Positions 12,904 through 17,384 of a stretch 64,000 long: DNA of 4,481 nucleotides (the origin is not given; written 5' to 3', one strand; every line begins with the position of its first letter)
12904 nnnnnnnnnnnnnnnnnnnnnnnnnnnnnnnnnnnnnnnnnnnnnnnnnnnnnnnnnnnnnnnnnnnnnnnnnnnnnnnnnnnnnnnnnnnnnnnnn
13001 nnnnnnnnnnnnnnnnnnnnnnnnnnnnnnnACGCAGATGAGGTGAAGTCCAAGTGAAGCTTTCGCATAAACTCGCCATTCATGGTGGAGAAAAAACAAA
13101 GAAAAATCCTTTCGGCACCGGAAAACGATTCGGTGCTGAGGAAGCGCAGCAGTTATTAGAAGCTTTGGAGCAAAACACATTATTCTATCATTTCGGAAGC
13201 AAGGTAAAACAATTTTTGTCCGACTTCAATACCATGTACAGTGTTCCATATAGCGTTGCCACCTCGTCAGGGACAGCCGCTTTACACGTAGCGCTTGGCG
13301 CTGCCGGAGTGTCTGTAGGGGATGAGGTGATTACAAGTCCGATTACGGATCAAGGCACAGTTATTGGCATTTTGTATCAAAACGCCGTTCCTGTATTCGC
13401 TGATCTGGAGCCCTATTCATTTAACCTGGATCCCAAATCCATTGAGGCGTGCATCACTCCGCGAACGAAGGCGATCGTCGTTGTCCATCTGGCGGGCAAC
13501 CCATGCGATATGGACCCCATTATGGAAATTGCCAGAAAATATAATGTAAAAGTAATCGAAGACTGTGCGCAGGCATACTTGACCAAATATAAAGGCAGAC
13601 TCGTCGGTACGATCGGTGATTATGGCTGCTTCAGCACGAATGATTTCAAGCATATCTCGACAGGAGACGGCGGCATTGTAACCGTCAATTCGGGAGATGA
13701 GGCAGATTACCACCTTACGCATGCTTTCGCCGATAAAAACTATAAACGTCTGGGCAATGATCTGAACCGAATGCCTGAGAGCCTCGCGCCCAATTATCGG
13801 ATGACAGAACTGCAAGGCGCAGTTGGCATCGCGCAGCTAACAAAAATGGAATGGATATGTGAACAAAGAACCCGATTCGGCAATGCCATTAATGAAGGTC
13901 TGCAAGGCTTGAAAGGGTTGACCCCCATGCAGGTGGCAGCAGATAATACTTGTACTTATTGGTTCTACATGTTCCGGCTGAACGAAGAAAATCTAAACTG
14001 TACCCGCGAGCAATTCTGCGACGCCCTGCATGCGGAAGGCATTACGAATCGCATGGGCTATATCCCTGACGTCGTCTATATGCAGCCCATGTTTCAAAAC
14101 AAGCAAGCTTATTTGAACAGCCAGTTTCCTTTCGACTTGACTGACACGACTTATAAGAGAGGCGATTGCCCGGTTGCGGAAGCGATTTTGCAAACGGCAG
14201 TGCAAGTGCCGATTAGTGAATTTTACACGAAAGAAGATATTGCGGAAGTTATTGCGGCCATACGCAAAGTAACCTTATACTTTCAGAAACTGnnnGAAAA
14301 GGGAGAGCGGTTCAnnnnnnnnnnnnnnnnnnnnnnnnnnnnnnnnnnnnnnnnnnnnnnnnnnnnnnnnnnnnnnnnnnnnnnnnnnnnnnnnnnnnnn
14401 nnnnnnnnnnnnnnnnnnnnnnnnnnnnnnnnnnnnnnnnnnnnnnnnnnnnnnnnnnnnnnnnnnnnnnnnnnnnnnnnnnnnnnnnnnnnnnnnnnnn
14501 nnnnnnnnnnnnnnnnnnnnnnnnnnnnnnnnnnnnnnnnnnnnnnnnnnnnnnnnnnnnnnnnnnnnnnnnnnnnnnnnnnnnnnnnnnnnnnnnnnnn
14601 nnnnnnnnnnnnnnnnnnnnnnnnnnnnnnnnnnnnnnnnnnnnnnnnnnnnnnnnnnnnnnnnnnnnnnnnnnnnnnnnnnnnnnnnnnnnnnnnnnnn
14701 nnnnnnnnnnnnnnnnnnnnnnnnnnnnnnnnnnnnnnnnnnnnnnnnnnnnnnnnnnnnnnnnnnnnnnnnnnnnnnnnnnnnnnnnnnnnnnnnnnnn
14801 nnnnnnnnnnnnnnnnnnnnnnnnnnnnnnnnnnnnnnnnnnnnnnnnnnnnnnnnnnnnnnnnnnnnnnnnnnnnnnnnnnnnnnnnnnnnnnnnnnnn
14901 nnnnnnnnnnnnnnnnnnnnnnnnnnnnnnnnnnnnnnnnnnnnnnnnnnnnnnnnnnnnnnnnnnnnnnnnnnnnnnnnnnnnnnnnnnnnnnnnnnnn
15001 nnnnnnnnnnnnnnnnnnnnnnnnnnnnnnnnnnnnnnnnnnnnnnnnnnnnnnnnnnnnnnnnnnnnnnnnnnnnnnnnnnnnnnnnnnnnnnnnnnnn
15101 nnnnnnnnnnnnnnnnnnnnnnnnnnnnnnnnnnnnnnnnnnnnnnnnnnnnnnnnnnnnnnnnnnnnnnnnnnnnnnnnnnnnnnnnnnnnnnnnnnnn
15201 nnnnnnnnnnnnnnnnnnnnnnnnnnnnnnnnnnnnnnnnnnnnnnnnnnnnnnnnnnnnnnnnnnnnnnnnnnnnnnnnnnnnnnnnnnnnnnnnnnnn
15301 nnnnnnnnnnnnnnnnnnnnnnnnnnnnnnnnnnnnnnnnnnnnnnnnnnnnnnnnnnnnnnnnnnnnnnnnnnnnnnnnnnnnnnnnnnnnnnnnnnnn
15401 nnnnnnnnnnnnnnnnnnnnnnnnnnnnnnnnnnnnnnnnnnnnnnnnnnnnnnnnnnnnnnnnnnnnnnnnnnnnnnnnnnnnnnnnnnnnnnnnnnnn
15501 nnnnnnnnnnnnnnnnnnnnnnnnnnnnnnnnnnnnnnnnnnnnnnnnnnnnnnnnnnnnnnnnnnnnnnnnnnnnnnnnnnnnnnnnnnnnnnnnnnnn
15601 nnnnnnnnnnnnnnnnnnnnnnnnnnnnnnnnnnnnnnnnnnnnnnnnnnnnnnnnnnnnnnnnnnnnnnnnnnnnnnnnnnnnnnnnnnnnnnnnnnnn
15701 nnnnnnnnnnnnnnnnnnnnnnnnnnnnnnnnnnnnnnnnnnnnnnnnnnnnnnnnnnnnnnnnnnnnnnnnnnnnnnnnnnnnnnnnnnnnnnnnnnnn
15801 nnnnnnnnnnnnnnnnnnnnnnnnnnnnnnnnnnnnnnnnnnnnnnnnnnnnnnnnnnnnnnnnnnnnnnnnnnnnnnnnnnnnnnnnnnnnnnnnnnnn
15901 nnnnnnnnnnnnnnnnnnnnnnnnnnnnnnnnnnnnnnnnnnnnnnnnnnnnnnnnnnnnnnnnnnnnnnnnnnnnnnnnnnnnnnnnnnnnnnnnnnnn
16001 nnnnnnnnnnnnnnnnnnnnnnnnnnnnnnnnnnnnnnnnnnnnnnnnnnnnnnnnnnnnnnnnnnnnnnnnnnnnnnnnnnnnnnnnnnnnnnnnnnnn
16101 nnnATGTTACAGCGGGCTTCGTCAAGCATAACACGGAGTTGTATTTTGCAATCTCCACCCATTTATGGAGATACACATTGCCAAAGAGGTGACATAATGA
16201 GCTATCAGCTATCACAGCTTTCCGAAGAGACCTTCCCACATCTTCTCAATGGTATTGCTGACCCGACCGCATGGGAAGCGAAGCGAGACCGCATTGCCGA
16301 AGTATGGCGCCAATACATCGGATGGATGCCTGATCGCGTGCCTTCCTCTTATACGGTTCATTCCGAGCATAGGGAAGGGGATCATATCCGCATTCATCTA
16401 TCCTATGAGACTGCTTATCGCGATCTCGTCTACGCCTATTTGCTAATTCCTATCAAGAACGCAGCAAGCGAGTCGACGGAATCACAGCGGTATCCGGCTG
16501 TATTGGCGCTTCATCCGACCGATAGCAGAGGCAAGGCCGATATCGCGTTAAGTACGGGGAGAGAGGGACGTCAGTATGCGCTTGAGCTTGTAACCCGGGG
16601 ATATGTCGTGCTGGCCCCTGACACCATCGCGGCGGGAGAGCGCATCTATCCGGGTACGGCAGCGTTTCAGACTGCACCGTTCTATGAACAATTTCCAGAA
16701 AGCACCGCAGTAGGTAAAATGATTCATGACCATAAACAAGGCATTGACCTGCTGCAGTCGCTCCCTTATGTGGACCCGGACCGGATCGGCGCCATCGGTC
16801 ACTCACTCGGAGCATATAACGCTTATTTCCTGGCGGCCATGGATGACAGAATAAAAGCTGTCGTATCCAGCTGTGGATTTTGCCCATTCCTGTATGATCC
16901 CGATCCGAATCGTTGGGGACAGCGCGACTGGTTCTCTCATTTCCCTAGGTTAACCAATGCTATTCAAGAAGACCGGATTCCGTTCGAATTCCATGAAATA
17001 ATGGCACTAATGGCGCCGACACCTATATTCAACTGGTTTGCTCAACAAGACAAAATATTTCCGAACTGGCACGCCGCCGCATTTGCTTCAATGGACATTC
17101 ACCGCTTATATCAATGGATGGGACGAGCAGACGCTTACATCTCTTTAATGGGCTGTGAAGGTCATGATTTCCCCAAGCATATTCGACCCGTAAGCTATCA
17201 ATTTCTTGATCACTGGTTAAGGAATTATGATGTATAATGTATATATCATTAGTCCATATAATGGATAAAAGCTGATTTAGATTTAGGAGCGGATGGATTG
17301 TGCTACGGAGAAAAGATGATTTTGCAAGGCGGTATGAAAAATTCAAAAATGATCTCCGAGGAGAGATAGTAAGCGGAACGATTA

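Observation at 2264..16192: Paralogous beta-propeller pair (one giant and S-layer-anchored, one cytoplasmic) in a sugar-uptake locus that has no recognisable glycoside hydrolase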

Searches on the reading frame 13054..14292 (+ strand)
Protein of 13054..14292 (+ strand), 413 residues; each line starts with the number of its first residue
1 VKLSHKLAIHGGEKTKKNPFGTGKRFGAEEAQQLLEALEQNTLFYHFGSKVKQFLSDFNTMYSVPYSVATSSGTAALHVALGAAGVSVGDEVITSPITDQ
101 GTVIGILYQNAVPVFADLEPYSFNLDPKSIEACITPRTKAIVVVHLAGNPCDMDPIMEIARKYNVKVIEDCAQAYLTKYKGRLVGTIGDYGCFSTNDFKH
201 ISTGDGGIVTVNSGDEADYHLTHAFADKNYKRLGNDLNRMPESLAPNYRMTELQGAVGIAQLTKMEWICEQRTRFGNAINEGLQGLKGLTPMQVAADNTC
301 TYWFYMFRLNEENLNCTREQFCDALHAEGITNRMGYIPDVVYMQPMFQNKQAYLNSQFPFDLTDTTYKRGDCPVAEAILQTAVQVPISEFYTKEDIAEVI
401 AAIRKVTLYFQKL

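Call 7: search_protein_families(library=pfam, proteins=[window:13054-14292:+], max_evalue=0.001)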
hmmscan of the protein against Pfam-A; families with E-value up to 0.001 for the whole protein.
window:13054-14292:+ (413 aa): 2 families
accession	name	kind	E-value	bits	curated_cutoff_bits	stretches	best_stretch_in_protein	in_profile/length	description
PF01041.23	DegT_DnrJ_EryC1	-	5.4e-88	296.1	19.8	1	29-404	6-360/360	DegT/DnrJ/EryC1/StrS aminotransferase family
PF01053.26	Cys_Met_Meta_PP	-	8.7e-05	21.7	27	1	57-170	60-173/381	Cys/Met metabolism PLP-dependent enzyme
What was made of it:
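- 13054..14295 (+): DegT/DnrJ/EryC1-family PLP sugar aminotransferase. Pfam E 5.4e-88 (call 7).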

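Call 8: search_protein_families(library=ncbifam, proteins=[window:13054-14292:+], max_evalue=0.01)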
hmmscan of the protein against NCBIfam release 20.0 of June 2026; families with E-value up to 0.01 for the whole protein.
window:13054-14292:+ (413 aa): 27 families (the best 25 are shown)
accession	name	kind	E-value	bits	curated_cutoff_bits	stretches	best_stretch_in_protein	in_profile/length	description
TIGR03588.1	PseC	equivalog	1e-58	199.1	423.5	1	32-406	15-379/380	UDP-4-amino-4,6-dideoxy-N-acetyl-beta-L-altrosamine transaminase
TIGR04181.1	NHT_00031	hypoth_equivalog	1.5e-58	198.4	420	1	26-352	8-340/359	LegC family aminotransferase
NF008687.0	PRK11706.1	equivalog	7.1e-53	179.7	375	1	29-338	12-322/375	dTDP-4-amino-4,6-dideoxygalactose transaminase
NF011936.0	PRK15407.1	equivalog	6.8e-48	163.4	423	2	22-213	40-237/440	lipopolysaccharide biosynthesis protein RfbH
NF008658.2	PRK11658.1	equivalog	1.7e-46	158.6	631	1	47-406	31-376/379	UDP-4-amino-4-deoxy-L-arabinose aminotransferase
TIGR02379.1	ECA_wecE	subfamily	4.7e-44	150.7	434.85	1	20-338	4-323/376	dTDP-4-amino-4,6-dideoxy-D-glucose transaminase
TIGR04427.1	PLP_DesI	equivalog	1.7e-38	132.7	650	1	5-355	6-349/390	dTDP-4-dehydro-6-deoxyglucose aminotransferase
NF006488.0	PRK08912.1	equivalog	5.9e-08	32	498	1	68-169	91-185/387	aminotransferase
NF004770.0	PRK06108.1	subfamily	4.8e-06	25.6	422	1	64-168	96-207/396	pyridoxal phosphate-dependent aminotransferase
NF005816.0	PRK07682.1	equivalog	1.4e-05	23.9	620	1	58-177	83-209/390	aminotransferase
NF004650.0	PRK05994.1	equivalog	7.5e-05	21.7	667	1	67-175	81-191/427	O-acetylhomoserine aminocarboxypropyltransferase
NF005817.0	PRK07683.1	equivalog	8.7e-05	21.4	575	1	59-151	83-174/387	aminotransferase A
NF009079.0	PRK12414.1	subfamily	0.00011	21.3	481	1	70-150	96-174/384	methionine aminotransferase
TIGR01325.1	O_suc_HS_sulf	equivalog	0.00011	20.9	510.05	1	50-171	55-176/380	O-succinylhomoserine sulfhydrylase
NF006003.0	PRK08133.1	equivalog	0.00044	19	522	1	30-170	46-187/396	O-succinylhomoserine sulfhydrylase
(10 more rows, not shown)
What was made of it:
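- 13054..14295 (+): Below every NCBIfam equivalog cut-off (call 8).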

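Call 46: search_solved_structures(query=window:13054-14292:+, max_evalue=1e-20)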
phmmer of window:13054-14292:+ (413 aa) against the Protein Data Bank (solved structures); distinct sequences matched with E-value up to 1e-20: 52.
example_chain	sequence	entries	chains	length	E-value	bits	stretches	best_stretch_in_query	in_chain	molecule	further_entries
7b0m_AAA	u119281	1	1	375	8.2e-56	193.1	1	26-356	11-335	Sugar aminotransferase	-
3bn1_A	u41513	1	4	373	8.5e-54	186.4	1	25-339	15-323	Perosamine synthetase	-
3dr7_A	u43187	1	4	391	9.5e-54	186.3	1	25-339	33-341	Putative perosamine synthetase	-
3dr4_A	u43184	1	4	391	6.2e-53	183.6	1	25-339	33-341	Putative perosamine synthetase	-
5k8b_A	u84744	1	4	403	6.9e-50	173.5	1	25-406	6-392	8-amino-3,8-dideoxy-alpha-D-manno-octulosonate transaminase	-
7l7x_AAA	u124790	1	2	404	3.1e-48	168.1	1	14-349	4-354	DegT/DnrJ/EryC1/StrS aminotransferase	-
7b0d_A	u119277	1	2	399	2.4e-44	155.3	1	29-312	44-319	Glutamine--scyllo-inositol transaminase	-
2c7t_A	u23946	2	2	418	6.1e-44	154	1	52-331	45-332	GLUTAMINE-2-DEOXY-SCYLLO-INOSOSE AMINOTRANSFERASE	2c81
5w71_A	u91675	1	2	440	7.1e-44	153.8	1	52-331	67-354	L-glutamine:2-deoxy-scyllo-inosose aminotransferase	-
8gyh_B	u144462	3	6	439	1.7e-43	152.5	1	61-382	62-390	DegT/DnrJ/EryC1/StrS family aminotransferase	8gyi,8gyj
4lc3_A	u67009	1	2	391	1.7e-40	142.6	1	70-336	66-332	Putative UDP-4-amino-4-deoxy-l-arabinose--oxoglutarate aminotransferase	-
1mdo_A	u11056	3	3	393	3e-40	141.8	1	25-334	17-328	ArnB aminotransferase | UDP-4-amino-4-deoxy-L-arabinose--oxoglutarate aminotransferase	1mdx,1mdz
3frk_A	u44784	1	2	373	6.9e-40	140.6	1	44-401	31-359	QdtB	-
4oca_A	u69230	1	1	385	1.9e-39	139.2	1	25-334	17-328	UDP-4-amino-4-deoxy-L-arabinose--oxoglutarate aminotransferase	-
5w70_A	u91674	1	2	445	1e-38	136.8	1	50-311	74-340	L-glutamine:2-deoxy-scyllo-inosose aminotransferase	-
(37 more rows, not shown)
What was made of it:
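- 13054..14295 (+): Best PDB hits are a sugar aminotransferase (7b0m) and perosamine synthetase (call 46).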

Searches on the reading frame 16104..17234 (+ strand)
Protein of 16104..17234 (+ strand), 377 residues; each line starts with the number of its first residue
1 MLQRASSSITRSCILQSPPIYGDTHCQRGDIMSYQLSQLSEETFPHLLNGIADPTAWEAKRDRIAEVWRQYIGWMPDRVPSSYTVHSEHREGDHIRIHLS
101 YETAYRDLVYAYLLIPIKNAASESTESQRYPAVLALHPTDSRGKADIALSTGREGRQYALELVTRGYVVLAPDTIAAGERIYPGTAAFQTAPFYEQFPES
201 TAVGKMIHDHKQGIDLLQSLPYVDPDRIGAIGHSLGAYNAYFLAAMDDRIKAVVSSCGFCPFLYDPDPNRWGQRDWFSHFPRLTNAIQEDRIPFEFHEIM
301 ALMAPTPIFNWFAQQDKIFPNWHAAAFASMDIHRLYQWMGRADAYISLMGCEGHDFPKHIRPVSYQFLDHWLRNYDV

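Call 7: search_protein_families(library=pfam, proteins=[window:16104-17234:+], max_evalue=0.001)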
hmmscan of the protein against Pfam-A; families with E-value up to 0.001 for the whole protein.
window:16104-17234:+ (377 aa): 7 families
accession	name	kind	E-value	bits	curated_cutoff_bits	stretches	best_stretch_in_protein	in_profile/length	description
PF01738.24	DLH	-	2.2e-09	37.6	21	1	158-324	33-162/217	Dienelactone hydrolase family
PF00326.27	Peptidase_S9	-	1e-06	28.8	22.6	1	205-329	43-168/213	Prolyl oligopeptidase family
PF12697.13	Abhydrolase_6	-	8.5e-06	27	26.3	1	161-345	22-169/217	Alpha/beta hydrolase family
PF22244.2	GCE_fung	-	8.8e-06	26.1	27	0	272-340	166-231/231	Glucuronyl esterase, fungi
PF00561.26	Abhydrolase_1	-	3.5e-05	24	25.8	0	223-271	66-112/245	alpha/beta hydrolase fold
PF08840.17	BAAT_C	-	0.00036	21.1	20.9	1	212-258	8-54/210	BAAT / Acyl-CoA thioester hydrolase C terminal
PF05448.18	AXE1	-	0.00044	19.6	21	1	208-263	158-210/321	Acetyl xylan esterase (AXE1)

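Call 8: search_protein_families(library=ncbifam, proteins=[window:16104-17234:+], max_evalue=0.01)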
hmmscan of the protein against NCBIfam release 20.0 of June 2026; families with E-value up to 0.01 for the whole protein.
window:16104-17234:+ (377 aa): 6 families
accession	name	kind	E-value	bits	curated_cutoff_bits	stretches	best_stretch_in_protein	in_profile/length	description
NF053518.1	DipepPtdsDpp5Prph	equivalog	5e-09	35.2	900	1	163-259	453-540/655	dipeptidyl-peptidase Dpp5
NF033523.0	lasso_peptidase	equivalog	0.00011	21.1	400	1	162-262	432-531/638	Atxe2 family lasso peptide isopeptidase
NF047920.1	lactonase_UilS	equivalog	0.00026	20.8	400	1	207-259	79-131/285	UilS family quorum-quenching N-acyl-homoserine lactonase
NF041096.1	esterase_EstD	equivalog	0.00067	18.8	600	1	205-254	222-269/421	esterase EstD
NF007857.0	PRK10566.1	equivalog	0.00087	19.2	201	1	158-324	46-205/249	esterase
NF003460.0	PRK05077.1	equivalog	0.0018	17.1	477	1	210-255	249-295/414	esterase FrsA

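Call 32: search_protein_families(library=pfam, proteins=[window:16104-17234:+], max_evalue=10)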
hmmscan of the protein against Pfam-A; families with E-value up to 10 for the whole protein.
window:16104-17234:+ (377 aa): 11 families
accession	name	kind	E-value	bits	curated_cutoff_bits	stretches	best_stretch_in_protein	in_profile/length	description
PF01738.24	DLH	-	2.2e-09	37.6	21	1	158-324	33-162/217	Dienelactone hydrolase family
PF00326.27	Peptidase_S9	-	1e-06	28.8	22.6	1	205-329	43-168/213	Prolyl oligopeptidase family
PF12697.13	Abhydrolase_6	-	8.5e-06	27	26.3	1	161-345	22-169/217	Alpha/beta hydrolase family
PF22244.2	GCE_fung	-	8.8e-06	26.1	27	2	272-340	166-231/231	Glucuronyl esterase, fungi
PF00561.26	Abhydrolase_1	-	3.5e-05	24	25.8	2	223-271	66-112/245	alpha/beta hydrolase fold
PF08840.17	BAAT_C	-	0.00036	21.1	20.9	1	212-258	8-54/210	BAAT / Acyl-CoA thioester hydrolase C terminal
PF05448.18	AXE1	-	0.00044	19.6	21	1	208-263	158-210/321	Acetyl xylan esterase (AXE1)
PF06500.17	FrsA-like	-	0.0015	17.9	22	1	210-255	249-295/414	Esterase FrsA-like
PF12715.13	Abhydrolase_7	-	0.0019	17.9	21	1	155-309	148-309/388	Abhydrolase family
PF02129.25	Peptidase_S15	-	0.013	15.7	23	1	114-258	10-128/262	X-Pro dipeptidyl-peptidase (S15 family)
PF09994.14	T6SS_Tle1-like_cat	-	0.24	11.1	27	1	222-250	92-120/287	T6SS, Phospholipase effector Tle1-like, catalytic domain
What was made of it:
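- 16197..17237 (+): Alpha/beta serine hydrolase, 346 aa from the ATG at 16197 with a ribosome-binding site. GHSLG nucleophile motif. Weakly CE15 glucuronoyl-esterase-like. Pfam DLH, Peptidase_S9 and GCE_fung (calls 7, 32).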

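Call 47: search_solved_structures(query=window:16104-17234:+, max_evalue=0.01)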
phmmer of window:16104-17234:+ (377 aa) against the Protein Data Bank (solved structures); distinct sequences matched with E-value up to 0.01: 13.
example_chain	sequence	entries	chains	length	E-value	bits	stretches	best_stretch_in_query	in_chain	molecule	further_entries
7b7h_A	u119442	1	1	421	3.8e-07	32.8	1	195-362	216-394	Putative acetyl xylan esterase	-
6grw_A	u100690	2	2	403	4.5e-07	32.6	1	195-362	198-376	Putative acetyl xylan esterase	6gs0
6syu_A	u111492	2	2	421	5e-07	32.4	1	195-362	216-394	glucuronoyl esterase OtCE15A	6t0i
6syr_A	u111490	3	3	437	5.4e-07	32.3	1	195-362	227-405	glucuronoyl esterase OtCE15A | Putative acetyl xylan esterase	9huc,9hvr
6sz0_A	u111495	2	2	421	5.9e-07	32.2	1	195-345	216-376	glucuronoyl esterase OtCE15A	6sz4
6syv_A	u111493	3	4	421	1.3e-06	31.1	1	195-362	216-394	glucuronoyl esterase OtCE15A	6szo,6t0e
8b4u_A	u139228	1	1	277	5.3e-05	25.7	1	196-255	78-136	Alpha/beta hydrolase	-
9pjb_A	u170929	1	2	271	8.3e-05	25.1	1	197-261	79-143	MHETase MHT043-5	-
8q6s_A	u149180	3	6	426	8.5e-05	25.1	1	211-317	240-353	Putative acetyl xylan esterase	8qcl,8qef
6ehn_A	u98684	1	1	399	0.0002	23.8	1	215-341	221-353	Carbohydrate esterase MZ0003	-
7qjm_A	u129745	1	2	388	0.00031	23.2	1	207-255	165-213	alpha/beta-hydrolase (202)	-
8yzn_A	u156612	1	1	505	0.0041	19.5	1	206-261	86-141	Lipase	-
8yzo_A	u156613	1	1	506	0.0041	19.5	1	206-261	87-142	Lipase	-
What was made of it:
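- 16197..17237 (+): PDB OtCE15A, E about 4e-7 (call 47).
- The hydrolase is weakly like CE15 glucuronoyl esterases (call 47).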
